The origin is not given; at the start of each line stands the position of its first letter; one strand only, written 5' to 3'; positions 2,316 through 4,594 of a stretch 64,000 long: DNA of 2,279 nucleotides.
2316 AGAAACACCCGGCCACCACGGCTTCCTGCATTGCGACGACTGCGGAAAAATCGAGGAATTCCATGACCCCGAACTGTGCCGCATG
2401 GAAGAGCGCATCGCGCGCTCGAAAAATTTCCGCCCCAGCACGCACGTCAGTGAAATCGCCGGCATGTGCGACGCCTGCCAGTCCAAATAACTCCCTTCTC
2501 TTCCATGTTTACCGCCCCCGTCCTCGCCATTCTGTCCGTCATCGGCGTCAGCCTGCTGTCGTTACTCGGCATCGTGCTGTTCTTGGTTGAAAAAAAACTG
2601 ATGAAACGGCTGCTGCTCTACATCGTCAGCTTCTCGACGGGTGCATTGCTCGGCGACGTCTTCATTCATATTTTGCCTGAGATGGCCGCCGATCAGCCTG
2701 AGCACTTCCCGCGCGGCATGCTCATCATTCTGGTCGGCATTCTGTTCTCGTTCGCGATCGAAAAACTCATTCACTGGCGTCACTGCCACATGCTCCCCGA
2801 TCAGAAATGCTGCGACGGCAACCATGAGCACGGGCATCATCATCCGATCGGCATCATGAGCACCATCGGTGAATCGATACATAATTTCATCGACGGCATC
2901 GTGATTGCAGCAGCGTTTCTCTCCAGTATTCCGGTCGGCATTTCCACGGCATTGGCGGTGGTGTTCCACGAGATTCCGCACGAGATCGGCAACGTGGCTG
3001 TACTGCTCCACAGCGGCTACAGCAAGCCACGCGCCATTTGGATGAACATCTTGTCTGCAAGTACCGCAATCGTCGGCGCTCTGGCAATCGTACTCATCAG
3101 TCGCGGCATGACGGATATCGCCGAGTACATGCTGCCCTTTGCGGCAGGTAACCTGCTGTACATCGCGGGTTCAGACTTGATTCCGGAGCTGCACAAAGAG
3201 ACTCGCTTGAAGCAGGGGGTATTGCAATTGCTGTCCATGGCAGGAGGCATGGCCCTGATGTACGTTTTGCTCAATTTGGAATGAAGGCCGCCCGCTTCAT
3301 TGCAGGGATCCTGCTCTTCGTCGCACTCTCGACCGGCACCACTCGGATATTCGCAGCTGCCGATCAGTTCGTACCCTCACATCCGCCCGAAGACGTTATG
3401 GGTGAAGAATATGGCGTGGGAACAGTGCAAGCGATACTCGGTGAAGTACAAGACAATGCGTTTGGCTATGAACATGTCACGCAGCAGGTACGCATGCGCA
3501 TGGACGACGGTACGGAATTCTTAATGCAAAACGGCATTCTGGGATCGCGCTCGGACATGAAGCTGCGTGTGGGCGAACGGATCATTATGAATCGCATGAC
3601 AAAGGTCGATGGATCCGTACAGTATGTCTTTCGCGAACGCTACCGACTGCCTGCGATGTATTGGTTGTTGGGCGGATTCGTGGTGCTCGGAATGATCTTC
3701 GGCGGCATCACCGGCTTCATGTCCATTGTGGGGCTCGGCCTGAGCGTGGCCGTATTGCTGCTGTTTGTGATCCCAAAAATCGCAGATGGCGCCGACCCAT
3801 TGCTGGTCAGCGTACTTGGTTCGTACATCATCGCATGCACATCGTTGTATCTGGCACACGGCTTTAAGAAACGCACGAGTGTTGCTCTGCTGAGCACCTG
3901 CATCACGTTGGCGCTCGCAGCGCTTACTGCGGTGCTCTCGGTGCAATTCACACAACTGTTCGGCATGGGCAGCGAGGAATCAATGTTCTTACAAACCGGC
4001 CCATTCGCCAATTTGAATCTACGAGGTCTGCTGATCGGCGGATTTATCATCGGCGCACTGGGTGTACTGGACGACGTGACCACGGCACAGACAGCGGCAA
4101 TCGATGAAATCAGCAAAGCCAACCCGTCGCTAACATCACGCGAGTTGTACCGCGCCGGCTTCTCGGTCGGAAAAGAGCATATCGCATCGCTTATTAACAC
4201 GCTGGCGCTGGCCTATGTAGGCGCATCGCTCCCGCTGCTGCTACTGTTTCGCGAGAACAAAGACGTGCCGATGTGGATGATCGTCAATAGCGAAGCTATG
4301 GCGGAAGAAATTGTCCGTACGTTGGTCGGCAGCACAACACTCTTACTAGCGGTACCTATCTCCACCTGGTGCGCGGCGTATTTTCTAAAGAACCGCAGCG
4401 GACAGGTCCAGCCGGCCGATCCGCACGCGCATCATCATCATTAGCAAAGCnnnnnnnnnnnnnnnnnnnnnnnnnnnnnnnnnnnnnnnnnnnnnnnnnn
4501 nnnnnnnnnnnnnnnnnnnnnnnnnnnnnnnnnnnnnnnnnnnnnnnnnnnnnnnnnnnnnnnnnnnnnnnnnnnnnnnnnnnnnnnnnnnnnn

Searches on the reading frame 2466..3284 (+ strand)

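Call 81: search_protein_families(library=pfam, proteins=[window:2466-3284:+], max_evalue=0.00001)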
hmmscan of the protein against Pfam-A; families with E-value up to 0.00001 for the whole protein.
window:2466-3284:+ (272 aa): 1 family
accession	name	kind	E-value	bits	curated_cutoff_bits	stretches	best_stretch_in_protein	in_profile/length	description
PF02535.28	Zip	-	2e-45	155.9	35.1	2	120-268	169-322/323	ZIP Zinc transporter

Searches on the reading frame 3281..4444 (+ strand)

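Call 81: search_protein_families(library=pfam, proteins=[window:3281-4444:+], max_evalue=0.00001)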
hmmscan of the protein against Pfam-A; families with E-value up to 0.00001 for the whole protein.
window:3281-4444:+ (387 aa): 1 family
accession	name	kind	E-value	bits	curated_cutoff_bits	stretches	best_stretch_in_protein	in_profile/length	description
PF07907.16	YibE_F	-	4.4e-69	233.1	27.2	1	127-366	2-240/241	YibE/F-like protein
